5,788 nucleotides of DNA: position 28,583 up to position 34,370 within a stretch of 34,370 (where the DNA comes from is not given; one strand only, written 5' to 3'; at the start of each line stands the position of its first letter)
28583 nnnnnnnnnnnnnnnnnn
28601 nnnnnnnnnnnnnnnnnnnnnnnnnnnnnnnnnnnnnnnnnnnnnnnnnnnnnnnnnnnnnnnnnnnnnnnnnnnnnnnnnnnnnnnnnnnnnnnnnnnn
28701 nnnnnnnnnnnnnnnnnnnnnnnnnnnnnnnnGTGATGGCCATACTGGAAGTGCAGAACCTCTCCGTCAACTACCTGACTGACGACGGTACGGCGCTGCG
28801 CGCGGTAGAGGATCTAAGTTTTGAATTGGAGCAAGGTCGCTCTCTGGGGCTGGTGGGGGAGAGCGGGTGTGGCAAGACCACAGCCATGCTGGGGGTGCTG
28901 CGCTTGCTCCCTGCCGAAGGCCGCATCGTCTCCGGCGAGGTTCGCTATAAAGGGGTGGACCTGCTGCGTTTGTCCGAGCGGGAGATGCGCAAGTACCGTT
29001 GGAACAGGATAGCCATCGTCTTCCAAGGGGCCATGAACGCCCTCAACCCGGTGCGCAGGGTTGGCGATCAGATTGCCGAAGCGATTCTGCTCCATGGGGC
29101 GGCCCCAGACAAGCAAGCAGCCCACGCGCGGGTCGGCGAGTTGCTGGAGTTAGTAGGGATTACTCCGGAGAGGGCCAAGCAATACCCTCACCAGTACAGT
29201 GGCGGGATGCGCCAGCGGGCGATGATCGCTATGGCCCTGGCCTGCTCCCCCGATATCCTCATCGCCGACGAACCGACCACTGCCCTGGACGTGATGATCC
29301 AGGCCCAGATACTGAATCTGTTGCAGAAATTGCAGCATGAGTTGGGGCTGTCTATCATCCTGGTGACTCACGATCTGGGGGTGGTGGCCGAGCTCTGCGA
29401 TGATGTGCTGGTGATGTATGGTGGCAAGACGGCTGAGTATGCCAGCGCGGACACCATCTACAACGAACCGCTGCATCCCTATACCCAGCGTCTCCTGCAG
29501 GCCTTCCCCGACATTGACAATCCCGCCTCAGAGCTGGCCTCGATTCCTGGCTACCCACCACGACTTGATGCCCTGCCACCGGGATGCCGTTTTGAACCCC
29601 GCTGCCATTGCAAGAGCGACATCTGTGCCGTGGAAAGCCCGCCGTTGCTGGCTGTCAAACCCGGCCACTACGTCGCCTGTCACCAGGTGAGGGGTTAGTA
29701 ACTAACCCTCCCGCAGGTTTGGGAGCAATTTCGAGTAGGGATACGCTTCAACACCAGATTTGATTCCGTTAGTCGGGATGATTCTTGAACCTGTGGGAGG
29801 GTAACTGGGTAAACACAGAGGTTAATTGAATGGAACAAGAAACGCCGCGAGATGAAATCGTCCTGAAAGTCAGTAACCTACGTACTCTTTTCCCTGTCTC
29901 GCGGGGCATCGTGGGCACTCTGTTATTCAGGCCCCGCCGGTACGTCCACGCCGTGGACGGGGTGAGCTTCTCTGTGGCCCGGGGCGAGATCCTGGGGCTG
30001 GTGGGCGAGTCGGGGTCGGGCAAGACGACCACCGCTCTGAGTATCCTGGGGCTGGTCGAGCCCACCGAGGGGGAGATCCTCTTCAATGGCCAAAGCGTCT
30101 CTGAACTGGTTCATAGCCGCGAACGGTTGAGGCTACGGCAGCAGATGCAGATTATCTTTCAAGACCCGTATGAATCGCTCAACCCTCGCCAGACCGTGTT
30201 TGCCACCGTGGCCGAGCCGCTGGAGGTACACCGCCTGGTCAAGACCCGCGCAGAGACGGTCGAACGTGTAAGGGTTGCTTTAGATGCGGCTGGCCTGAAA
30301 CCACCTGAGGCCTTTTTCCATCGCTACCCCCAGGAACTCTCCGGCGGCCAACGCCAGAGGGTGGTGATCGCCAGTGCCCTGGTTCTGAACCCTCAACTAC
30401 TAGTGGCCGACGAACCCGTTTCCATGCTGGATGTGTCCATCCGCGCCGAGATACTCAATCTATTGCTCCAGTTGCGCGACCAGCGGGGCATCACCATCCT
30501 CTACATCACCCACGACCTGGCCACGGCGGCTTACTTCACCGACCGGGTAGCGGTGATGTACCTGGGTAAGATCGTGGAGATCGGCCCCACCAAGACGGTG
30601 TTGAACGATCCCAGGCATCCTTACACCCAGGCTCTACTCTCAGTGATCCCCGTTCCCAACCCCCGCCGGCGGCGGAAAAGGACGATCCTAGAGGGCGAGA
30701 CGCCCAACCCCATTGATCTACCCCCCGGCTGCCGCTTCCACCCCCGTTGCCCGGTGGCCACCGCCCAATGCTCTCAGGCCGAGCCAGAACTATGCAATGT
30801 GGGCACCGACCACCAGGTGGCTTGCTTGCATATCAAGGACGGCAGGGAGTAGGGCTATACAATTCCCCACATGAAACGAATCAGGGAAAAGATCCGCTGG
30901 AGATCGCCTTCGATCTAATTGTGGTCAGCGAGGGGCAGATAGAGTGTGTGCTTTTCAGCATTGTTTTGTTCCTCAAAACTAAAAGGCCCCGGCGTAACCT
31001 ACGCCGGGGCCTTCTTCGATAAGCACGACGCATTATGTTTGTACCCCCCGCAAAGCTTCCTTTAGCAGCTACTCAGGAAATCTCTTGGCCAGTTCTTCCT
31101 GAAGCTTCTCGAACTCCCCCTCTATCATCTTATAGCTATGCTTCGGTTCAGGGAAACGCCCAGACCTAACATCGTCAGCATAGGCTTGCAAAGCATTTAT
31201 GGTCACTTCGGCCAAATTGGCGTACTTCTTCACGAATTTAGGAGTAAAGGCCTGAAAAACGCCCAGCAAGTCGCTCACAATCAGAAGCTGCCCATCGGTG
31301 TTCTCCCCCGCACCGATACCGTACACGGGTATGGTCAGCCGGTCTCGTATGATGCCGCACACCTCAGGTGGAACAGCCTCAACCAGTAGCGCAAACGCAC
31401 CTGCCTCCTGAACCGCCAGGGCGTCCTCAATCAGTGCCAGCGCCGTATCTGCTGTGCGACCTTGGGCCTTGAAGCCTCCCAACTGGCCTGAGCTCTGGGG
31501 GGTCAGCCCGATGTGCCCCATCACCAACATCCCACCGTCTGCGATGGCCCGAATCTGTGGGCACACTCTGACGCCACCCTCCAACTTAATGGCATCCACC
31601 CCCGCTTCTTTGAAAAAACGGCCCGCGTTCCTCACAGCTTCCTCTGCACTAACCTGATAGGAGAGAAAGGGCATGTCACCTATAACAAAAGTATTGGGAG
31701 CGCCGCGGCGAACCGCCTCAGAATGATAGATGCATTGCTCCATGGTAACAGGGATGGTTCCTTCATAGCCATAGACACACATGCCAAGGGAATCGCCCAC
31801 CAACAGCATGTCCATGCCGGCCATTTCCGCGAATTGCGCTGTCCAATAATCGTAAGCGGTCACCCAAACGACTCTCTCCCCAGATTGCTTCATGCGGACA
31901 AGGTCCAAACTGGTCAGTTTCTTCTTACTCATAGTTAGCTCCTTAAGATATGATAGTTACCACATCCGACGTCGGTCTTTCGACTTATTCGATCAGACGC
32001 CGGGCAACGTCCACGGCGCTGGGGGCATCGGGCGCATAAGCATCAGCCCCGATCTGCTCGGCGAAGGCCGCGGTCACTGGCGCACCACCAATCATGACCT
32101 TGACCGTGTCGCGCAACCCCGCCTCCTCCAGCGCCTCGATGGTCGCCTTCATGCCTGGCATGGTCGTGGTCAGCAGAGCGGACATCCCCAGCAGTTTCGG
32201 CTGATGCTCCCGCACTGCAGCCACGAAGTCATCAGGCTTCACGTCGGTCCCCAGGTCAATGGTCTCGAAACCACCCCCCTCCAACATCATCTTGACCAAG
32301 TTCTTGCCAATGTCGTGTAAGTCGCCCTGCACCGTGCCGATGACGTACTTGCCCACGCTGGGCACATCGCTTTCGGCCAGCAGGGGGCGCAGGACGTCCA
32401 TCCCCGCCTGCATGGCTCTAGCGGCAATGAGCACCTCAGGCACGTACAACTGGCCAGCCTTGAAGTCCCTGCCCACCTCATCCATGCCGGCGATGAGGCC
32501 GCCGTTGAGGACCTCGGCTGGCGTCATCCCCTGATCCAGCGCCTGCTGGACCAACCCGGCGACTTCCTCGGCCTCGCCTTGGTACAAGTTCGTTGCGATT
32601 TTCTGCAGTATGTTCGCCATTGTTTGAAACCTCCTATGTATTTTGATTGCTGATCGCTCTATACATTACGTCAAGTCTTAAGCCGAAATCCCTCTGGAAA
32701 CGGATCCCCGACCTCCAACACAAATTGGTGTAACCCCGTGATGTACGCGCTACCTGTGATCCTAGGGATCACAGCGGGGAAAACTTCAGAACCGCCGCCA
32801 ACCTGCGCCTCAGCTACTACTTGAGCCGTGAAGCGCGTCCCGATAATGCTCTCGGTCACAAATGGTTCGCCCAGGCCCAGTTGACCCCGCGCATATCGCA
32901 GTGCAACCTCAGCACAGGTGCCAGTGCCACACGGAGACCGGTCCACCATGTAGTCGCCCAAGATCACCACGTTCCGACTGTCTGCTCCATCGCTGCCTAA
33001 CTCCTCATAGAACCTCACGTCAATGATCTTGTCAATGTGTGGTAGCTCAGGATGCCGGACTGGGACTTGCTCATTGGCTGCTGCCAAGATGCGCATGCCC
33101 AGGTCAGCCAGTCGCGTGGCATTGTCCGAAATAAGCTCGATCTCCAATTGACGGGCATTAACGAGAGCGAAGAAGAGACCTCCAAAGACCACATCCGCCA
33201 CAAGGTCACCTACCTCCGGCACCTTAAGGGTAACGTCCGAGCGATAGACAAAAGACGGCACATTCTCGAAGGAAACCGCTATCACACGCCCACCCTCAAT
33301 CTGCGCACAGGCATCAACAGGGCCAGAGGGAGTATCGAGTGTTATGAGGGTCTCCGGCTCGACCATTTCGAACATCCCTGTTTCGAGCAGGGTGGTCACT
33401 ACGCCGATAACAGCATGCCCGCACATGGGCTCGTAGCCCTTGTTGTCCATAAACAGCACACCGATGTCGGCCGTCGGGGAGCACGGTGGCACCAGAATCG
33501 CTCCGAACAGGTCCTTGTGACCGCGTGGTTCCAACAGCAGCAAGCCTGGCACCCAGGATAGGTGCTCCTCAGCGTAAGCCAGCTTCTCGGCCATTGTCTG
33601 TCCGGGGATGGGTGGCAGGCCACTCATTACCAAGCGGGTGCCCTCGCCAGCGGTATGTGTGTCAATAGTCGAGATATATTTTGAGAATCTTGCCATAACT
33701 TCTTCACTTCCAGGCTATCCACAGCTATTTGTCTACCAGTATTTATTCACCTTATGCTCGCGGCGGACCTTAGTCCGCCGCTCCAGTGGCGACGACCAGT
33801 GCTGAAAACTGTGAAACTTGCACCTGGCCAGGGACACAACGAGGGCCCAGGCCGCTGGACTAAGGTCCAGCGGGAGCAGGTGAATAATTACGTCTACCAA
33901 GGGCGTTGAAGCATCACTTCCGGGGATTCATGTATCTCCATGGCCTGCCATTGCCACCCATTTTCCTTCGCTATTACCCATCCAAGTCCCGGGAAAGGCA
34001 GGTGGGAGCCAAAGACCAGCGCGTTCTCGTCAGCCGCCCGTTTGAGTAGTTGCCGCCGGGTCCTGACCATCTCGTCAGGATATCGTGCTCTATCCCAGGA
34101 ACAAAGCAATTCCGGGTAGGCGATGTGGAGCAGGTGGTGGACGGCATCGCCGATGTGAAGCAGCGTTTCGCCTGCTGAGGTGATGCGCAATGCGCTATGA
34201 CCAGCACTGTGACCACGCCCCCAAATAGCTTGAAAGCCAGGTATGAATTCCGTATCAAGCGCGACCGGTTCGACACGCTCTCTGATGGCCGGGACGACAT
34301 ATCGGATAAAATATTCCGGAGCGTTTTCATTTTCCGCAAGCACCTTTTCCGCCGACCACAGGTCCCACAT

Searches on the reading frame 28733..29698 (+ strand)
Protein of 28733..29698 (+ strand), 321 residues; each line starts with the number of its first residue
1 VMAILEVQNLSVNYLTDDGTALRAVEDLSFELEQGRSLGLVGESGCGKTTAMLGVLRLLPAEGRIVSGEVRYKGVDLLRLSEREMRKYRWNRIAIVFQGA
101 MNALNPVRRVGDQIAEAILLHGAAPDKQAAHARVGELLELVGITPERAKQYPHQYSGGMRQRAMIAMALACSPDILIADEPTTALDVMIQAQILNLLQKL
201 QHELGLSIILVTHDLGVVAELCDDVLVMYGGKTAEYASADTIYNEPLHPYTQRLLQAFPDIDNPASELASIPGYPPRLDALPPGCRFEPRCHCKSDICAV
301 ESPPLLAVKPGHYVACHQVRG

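Call 6: search_protein_families(library=pfam, proteins=[window:28733-29698:+])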
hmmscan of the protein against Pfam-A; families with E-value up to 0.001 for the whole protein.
window:28733-29698:+ (321 aa): 5 families
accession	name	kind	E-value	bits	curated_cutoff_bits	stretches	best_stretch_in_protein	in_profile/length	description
PF00005.33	ABC_tran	-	6.4e-26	92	25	1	26-183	2-137/137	ABC transporter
PF08352.17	oligo_HPY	-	7.8e-20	71.5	27.1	1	235-298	2-65/65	Oligopeptide/dipeptide transporter, C-terminal region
PF13304.12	AAA_21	-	3.6e-08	34.2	27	1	147-218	230-303/304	AAA domain, putative AbiEii toxin, Type IV TA system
PF05621.17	TniB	-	0.00015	21.7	22.4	0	161-212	108-161/189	Bacterial TniB protein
PF13401.12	AAA_22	-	0.00028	21.6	27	0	35-212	5-122/130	AAA domain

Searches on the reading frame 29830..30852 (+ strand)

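Call 6: search_protein_families(library=pfam, proteins=[window:29830-30852:+])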
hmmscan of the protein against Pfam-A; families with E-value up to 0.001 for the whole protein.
window:29830-30852:+ (340 aa): 2 families
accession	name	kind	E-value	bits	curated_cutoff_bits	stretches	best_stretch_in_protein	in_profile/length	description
PF00005.33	ABC_tran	-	8.8e-34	117.5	25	1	43-197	2-136/137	ABC transporter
PF08352.17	oligo_HPY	-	7.7e-23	81.1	27.1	1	249-314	1-65/65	Oligopeptide/dipeptide transporter, C-terminal region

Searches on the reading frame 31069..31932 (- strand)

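Call 3: search_protein_families(library=pfam, proteins=[window:31069-31932:-])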
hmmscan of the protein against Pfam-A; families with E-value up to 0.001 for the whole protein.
window:31069-31932:- (287 aa): 1 family
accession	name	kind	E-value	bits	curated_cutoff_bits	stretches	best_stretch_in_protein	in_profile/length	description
PF02548.21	Pantoate_transf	-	4.1e-106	354.6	28.7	1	6-262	2-258/259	Ketopantoate hydroxymethyltransferase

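Call 4: search_protein_families(library=ncbifam, proteins=[window:31069-31932:-])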
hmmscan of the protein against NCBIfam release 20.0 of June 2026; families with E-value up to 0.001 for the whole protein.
window:31069-31932:- (287 aa): 2 families
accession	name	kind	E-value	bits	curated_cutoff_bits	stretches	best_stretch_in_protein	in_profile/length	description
NF001452.0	PRK00311.1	subfamily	3e-105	351.3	272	1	3-268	2-267/267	3-methyl-2-oxobutanoate hydroxymethyltransferase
TIGR00222.1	panB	equivalog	6.8e-95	317.6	207.55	1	6-268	3-264/264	3-methyl-2-oxobutanoate hydroxymethyltransferase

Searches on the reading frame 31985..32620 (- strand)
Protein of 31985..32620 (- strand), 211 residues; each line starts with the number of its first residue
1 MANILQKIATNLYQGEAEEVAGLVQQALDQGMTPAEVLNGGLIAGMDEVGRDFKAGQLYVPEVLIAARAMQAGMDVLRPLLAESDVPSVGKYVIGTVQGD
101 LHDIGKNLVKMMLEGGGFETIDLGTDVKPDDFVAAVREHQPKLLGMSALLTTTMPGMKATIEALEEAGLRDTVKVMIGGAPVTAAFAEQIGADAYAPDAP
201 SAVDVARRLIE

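Call 3: search_protein_families(library=pfam, proteins=[window:31985-32620:-])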
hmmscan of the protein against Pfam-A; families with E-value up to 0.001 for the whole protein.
window:31985-32620:- (211 aa): 2 families
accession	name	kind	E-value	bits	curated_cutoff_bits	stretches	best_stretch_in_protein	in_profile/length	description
PF02310.24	B12-binding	-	9.2e-29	100.2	32.1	1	91-199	2-116/121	B12 binding domain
PF02607.22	B12-binding_2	-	2.8e-22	79.1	23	1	5-77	2-73/74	B12 binding domain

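Call 4: search_protein_families(library=ncbifam, proteins=[window:31985-32620:-])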
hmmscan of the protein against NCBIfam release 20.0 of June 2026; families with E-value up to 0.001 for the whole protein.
window:31985-32620:- (211 aa): 14 families
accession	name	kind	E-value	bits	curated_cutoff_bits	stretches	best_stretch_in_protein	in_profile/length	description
NF047996.1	corrin_MtgC_2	exception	8.2e-69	231.3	370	1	1-211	1-211/212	glycine betaine-specific corrinoid protein MtgC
TIGR02370.1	pyl_corrinoid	subfamily_domain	2.8e-63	212.9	215.3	1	9-201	3-196/197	methyltransferase cognate corrinoid protein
NF041607.1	dimeth_corrin_MtbC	equivalog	7.1e-60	202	350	1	16-209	9-202/203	dimethylamine corrinoid protein MtbC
NF047995.1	corrinoid_MtgC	exception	9.1e-57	192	310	1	1-210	1-213/215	glycine betaine-specific corrinoid protein MtgC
NF040655.1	MtaC_Meth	equivalog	2e-41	141.7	420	1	3-210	34-238/253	methanol--corrinoid protein MtaC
NF040669.1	MtaC2_Meth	equivalog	1.8e-40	139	450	1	5-206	43-242/267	methanol--corrinoid protein MtaC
TIGR02082.1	metH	equivalog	4.8e-40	137.1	1010.85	1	6-199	648-847/1182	methionine synthase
NF007024.0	PRK09490.1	equivalog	2.9e-32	111.5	1497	1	4-210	661-876/1234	methionine synthase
NF002612.0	PRK02261.1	equivalog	2.3e-11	43.4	110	1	91-181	5-94/148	methylaspartate mutase subunit S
NF052513.1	TransRegCarH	equivalog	1.6e-09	37.5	400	1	6-193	85-262/274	HTH-type transcriptional repressor CarH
TIGR01501.1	MthylAspMutase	equivalog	5.6e-08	32.6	135.8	1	93-180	5-91/134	methylaspartate mutase subunit S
NF052385.1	Lys_5_6_beta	equivalog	1.3e-06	28.3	280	1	118-207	139-231/241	lysine 5,6-aminomutase subunit beta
NF040743.1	ornith_mutase_E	equivalog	4e-06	25.1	800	1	91-210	597-723/730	D-ornithine 4,5-aminomutase subunit OraE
TIGR00640.1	acid_CoA_mut_C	subfamily_domain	4.9e-05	23.3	57.45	1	97-180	10-92/132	methylmalonyl-CoA mutase C-terminal domain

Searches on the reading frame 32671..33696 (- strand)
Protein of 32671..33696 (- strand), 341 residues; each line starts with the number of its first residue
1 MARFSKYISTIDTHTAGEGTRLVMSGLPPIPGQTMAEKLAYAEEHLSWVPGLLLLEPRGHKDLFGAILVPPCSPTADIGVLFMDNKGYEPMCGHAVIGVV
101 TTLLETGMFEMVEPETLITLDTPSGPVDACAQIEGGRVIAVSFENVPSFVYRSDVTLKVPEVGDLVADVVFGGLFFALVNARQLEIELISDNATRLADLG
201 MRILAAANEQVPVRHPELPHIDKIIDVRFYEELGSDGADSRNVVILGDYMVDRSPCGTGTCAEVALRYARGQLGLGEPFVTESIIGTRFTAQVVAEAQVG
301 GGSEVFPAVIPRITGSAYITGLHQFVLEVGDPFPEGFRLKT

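Call 3: search_protein_families(library=pfam, proteins=[window:32671-33696:-])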
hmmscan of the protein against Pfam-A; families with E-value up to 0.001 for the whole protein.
window:32671-33696:- (341 aa): 1 family
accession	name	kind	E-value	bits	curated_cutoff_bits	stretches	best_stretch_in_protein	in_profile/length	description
PF05544.16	Pro_racemase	-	1.4e-111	373.2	27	1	11-338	2-325/325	Proline racemase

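Call 4: search_protein_families(library=ncbifam, proteins=[window:32671-33696:-])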
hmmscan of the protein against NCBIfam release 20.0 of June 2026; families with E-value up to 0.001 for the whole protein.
window:32671-33696:- (341 aa): 6 families
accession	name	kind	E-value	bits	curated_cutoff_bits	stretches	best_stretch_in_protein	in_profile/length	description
NF010576.0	PRK13969.1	equivalog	8.2e-120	399.7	556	1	3-340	2-335/335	proline racemase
NF045511.1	TransHydProDhtase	equivalog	2.1e-98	329.6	540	1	3-339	2-334/335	trans-3-hydroxy-L-proline dehydratase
NF010578.0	PRK13971.1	equivalog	5.5e-86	288.7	376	1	8-339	6-332/333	4-hydroxyproline epimerase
NF047722.1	T3LHypDht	equivalog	9.2e-79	265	550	1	3-340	2-336/341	trans-3-hydroxy-L-proline dehydratase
NF052296.1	HdxProlEpimProt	equivalog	4.5e-61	206.9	450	1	10-337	3-308/309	4-hydroxyproline epimerase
NF010577.0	PRK13970.1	equivalog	1.1e-48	166.2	442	1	6-336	3-308/311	4-hydroxyproline epimerase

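Call 36: search_solved_structures(query=window:32671-33696:-, max_evalue=1e-30, show_alignments=1)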
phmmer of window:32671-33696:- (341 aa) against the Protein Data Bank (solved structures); distinct sequences matched with E-value up to 1e-30: 17.
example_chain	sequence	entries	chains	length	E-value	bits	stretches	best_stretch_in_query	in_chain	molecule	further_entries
7pb3_AAA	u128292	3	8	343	3.9e-93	315.3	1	3-338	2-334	Proline racemase A (AsProR)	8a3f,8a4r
1w61_A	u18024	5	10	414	2.4e-83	283.1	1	2-340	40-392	B-CELL MITOGEN | Proline racemase A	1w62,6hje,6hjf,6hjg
6r76_A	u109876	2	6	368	1.6e-81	277.1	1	8-339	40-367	Proline racemase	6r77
6j7c_A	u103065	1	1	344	3e-80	272.9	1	9-339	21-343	Proline racemase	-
7qpo_A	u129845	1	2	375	2.2e-61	210.9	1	7-340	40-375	Trans-3-hydroxy-L-proline dehydratase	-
4q2h_A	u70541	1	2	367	3.8e-60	206.8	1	3-339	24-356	Proline racemase protein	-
4lb0_A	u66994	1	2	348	1.5e-58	201.6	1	3-339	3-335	Uncharacterized protein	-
4k8l_A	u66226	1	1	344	2.8e-57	197.4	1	3-340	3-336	Proline racemase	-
1tm0_A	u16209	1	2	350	2e-56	194.6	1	3-340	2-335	PROLINE RACEMASE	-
4k7g_B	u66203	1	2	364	5.7e-54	186.5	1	3-339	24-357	3-hydroxyproline dehydratse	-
4jci_A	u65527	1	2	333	4.2e-49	170.5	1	6-336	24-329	Proline racemase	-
2azp_A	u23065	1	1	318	7e-47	163.2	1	8-338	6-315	hypothetical protein PA1268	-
4jbd_A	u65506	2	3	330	8.6e-47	162.9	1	6-336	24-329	Proline racemase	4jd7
4j9w_A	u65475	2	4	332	1.4e-44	155.7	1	6-336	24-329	Proline racemase family protein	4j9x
4k7x_A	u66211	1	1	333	5.9e-42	147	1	5-336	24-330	Proline racemase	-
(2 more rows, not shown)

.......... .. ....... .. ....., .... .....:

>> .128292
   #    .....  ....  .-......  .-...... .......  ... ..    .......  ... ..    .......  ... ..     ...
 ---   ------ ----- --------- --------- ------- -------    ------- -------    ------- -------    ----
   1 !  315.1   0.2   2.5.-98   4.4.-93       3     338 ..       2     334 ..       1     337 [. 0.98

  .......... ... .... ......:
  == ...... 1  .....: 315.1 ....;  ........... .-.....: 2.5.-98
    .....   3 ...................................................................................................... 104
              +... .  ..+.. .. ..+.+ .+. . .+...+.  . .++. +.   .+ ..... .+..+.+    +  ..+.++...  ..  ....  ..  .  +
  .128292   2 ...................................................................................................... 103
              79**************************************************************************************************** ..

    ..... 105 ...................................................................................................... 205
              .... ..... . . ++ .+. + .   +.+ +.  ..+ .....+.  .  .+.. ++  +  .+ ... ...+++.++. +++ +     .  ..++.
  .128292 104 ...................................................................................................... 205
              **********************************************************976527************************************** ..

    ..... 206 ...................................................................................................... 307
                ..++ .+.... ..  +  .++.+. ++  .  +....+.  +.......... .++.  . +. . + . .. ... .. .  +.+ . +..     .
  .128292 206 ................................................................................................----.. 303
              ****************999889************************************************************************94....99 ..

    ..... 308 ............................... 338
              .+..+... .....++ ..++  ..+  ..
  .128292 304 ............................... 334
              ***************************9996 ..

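Call 48: find_encoding_contigs(protein=window:32671-33696:-, flank=10000, max_places=3)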
Protein window:32671-33696:- (341 aa): 2 contigs read that carry it; 2 places shown.
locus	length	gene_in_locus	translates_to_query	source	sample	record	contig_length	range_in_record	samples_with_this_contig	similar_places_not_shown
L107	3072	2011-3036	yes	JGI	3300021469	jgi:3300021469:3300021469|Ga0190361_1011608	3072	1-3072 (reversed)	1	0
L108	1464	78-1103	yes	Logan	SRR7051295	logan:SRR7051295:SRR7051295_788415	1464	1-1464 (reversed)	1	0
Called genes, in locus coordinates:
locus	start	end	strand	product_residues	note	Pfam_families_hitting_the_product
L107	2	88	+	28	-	?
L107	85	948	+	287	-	-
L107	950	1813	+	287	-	PF00753:Lactamase_B, PF23023:Anti-Pycsar_Apyc1, PF12706:Lactamase_B_2 (faint)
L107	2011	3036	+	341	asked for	PF05544:Pro_racemase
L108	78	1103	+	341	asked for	PF05544:Pro_racemase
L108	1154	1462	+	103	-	?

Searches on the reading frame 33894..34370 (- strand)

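Call 6: search_protein_families(library=pfam, proteins=[window:33894-34370:-])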
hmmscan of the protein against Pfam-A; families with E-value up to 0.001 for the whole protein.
window:33894-34370:- (158 aa): 0 families

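Call 39: search_protein_families(library=pfam, proteins=[window:33894-34370:-], max_evalue=1)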
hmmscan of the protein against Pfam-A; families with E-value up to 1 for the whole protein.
window:33894-34370:- (158 aa): 1 family
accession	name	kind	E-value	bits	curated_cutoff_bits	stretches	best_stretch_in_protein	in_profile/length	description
PF00753.33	Lactamase_B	-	0.0032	17.9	22.7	1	24-123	98-196/196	Metallo-beta-lactamase superfamily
